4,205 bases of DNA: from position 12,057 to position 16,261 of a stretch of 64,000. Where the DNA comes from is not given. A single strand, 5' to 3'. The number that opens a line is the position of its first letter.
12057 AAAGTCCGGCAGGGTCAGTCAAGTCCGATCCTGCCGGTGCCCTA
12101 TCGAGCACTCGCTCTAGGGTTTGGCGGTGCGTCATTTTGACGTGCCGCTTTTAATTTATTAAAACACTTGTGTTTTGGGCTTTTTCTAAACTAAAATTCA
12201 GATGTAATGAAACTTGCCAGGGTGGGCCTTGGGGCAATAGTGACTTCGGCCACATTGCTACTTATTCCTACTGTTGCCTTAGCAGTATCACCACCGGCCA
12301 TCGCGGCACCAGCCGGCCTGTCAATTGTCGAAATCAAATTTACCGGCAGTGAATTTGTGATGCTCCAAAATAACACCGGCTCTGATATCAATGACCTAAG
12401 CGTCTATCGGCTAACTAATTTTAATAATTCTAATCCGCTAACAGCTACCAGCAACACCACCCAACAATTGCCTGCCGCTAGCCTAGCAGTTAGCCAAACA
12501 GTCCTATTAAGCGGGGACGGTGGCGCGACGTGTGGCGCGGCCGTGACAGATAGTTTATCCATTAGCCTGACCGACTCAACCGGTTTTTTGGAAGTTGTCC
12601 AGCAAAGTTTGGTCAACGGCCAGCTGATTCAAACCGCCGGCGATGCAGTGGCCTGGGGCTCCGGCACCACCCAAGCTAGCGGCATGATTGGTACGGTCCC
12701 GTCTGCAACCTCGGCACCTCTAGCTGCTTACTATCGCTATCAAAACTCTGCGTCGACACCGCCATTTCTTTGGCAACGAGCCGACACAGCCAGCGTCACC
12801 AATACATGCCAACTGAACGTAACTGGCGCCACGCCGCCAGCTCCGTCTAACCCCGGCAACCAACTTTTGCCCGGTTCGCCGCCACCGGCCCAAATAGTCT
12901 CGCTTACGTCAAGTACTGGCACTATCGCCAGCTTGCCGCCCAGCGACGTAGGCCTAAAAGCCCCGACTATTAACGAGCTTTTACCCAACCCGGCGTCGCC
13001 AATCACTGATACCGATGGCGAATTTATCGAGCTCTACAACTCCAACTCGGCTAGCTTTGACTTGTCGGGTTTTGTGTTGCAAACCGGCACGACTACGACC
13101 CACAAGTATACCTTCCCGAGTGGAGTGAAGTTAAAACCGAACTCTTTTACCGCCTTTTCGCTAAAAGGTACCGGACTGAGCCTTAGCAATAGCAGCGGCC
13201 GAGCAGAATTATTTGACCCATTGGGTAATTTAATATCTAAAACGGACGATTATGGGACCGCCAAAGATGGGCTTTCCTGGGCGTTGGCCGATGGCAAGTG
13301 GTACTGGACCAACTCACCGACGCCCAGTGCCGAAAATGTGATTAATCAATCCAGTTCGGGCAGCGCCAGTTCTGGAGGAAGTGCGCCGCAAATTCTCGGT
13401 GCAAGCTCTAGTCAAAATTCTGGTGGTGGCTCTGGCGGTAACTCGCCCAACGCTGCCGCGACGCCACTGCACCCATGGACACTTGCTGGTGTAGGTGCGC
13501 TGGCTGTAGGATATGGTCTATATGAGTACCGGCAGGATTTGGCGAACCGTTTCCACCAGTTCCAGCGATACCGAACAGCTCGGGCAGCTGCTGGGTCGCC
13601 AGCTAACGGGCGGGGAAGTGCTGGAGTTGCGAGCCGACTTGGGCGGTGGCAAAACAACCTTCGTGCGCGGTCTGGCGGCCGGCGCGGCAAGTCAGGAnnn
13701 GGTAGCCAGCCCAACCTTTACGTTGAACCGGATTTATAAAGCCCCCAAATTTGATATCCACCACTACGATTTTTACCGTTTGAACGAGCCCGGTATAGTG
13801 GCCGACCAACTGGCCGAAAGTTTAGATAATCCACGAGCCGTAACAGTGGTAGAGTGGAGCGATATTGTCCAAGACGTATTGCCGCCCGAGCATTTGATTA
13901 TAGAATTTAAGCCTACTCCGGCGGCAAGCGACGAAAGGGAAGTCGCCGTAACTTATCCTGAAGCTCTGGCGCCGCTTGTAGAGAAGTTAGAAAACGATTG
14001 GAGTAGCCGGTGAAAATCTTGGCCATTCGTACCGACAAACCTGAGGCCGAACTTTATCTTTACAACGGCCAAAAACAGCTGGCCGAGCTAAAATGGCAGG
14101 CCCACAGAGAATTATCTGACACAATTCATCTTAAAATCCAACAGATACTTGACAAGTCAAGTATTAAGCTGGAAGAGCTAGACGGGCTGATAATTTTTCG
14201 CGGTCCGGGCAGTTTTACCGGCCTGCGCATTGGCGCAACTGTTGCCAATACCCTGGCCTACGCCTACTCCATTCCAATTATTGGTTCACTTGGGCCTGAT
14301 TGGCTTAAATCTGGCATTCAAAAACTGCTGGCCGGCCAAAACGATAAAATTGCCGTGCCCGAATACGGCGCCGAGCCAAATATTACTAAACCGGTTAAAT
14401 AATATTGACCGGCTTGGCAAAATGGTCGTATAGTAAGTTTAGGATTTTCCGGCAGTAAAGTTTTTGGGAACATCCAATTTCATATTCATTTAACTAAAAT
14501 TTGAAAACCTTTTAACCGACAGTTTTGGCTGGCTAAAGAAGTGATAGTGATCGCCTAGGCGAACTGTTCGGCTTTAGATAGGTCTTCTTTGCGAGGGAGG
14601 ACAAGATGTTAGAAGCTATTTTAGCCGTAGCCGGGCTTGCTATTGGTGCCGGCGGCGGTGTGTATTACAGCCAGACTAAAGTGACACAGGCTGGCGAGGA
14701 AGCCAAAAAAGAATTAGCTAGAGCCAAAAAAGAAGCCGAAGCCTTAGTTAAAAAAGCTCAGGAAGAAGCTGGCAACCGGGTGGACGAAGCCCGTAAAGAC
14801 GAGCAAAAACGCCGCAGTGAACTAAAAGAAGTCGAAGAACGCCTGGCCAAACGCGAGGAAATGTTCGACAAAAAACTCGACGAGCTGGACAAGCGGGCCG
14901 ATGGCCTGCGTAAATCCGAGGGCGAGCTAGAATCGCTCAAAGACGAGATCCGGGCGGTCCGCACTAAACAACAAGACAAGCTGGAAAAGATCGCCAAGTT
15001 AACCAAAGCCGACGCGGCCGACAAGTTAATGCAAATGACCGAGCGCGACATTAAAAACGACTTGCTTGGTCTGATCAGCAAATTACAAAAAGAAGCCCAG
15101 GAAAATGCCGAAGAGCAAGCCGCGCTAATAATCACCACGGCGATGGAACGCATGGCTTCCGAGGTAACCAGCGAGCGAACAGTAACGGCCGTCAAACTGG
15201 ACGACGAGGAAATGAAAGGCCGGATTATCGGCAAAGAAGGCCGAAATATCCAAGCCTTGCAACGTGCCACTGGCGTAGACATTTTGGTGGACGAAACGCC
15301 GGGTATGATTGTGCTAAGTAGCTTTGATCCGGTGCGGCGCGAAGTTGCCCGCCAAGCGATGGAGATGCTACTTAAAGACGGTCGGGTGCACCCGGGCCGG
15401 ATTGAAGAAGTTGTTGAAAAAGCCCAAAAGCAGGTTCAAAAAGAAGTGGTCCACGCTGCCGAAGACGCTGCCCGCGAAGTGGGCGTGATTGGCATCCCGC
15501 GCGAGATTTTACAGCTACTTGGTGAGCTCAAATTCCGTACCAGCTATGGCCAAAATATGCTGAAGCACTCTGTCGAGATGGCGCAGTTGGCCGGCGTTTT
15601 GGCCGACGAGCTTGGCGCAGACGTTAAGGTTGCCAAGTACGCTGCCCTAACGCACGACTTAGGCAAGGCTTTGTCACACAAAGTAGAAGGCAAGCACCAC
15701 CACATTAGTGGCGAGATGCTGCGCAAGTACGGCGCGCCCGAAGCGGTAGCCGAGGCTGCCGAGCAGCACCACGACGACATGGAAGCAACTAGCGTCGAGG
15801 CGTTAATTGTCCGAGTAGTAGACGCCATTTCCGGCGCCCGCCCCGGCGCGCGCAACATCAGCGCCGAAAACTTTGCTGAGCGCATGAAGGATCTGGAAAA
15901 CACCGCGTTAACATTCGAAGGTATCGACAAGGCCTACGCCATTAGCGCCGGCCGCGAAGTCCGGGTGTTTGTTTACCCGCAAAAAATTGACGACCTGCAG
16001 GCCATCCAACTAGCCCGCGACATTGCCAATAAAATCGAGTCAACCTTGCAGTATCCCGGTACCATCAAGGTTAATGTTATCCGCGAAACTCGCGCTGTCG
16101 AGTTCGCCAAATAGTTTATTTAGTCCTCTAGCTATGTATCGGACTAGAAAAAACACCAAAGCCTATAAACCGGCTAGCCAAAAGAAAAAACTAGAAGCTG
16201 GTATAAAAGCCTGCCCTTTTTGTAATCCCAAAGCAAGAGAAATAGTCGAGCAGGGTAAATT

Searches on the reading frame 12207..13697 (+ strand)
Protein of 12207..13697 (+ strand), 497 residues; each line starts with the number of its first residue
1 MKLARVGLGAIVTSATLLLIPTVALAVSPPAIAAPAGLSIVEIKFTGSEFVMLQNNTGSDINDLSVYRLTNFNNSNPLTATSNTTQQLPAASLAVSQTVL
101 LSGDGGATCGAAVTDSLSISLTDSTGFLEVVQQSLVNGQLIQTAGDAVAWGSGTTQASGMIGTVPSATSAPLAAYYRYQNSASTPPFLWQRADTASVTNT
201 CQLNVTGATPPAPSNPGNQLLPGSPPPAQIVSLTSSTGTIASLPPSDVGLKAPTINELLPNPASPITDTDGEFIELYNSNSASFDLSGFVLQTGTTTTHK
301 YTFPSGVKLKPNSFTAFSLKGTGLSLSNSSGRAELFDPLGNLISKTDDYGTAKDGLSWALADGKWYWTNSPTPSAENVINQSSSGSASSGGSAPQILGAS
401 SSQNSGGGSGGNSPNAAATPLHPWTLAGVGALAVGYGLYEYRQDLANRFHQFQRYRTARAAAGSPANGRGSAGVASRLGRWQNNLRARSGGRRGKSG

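Call 58: search_protein_families(library=pfam, proteins=[window:12207-13697:+], max_evalue=0.00001)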
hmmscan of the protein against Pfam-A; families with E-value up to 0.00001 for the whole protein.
window:12207-13697:+ (497 aa): 1 family
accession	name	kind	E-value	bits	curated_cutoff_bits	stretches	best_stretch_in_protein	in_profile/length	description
PF00932.25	LTD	-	2.5e-16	60.5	34.3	1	254-344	9-103/109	Lamin Tail Domain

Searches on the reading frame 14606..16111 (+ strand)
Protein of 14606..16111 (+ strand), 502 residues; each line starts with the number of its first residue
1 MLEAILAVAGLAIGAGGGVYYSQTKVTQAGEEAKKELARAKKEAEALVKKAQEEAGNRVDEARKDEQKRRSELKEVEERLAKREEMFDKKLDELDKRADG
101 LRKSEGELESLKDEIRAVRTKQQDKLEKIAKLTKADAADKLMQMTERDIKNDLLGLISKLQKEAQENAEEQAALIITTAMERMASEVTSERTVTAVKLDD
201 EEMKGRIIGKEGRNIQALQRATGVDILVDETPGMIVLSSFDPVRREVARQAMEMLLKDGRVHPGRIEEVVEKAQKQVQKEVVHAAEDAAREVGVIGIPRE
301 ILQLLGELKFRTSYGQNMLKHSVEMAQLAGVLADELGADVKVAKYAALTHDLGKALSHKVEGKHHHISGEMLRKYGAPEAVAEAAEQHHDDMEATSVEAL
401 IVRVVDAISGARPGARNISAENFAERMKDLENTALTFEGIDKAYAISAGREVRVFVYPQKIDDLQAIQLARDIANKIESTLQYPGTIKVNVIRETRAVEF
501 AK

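Call 58: search_protein_families(library=pfam, proteins=[window:14606-16111:+], max_evalue=0.00001)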
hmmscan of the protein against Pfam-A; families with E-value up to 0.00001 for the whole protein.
window:14606-16111:+ (502 aa): 3 families
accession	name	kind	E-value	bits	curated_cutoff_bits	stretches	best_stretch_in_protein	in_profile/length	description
PF12072.13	RNase_Y_N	-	1.8e-27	96.5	32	1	5-186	4-200/201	RNase Y N-terminal region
PF01966.28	HD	-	2.5e-16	60.5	22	1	319-409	2-114/116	HD domain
PF00013.35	KH_1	-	8.8e-07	29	21.5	1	201-251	8-63/66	KH domain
